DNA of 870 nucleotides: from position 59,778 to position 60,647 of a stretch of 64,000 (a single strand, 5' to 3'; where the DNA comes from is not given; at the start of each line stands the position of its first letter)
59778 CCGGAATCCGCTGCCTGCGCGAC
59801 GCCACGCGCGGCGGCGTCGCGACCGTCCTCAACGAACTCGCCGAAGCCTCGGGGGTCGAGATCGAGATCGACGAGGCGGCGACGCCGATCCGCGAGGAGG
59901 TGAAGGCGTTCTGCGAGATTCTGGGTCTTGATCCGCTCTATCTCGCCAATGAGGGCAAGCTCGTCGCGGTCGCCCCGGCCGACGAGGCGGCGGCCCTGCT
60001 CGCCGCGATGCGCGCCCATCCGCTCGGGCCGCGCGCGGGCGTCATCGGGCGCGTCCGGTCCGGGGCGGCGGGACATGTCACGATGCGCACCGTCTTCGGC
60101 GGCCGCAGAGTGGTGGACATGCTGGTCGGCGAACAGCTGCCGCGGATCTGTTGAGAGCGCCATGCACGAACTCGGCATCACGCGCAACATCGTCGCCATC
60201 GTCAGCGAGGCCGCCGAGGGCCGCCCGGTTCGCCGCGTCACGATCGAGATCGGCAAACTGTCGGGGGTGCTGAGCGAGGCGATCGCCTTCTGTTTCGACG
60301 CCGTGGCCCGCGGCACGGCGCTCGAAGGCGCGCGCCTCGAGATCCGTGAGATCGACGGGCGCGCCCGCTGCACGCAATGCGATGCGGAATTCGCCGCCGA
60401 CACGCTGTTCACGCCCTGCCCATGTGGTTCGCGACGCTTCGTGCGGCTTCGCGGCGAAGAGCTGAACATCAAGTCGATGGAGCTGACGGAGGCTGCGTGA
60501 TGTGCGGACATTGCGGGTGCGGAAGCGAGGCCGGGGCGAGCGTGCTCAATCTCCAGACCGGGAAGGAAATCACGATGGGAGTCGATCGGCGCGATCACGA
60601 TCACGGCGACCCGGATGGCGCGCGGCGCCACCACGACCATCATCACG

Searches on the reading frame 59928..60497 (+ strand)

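Call 85: search_protein_families(library=pfam, proteins=[window:59928-60497:+], max_evalue=0.001)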
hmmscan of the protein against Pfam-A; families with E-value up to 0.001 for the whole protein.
window:59928-60497:+ (190 aa): 1 family
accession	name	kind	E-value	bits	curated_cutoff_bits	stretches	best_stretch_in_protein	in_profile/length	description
PF01155.25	HypA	-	1.1e-29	103.1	28.9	1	79-185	1-111/112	Hydrogenase/urease nickel incorporation, metallochaperone, hypA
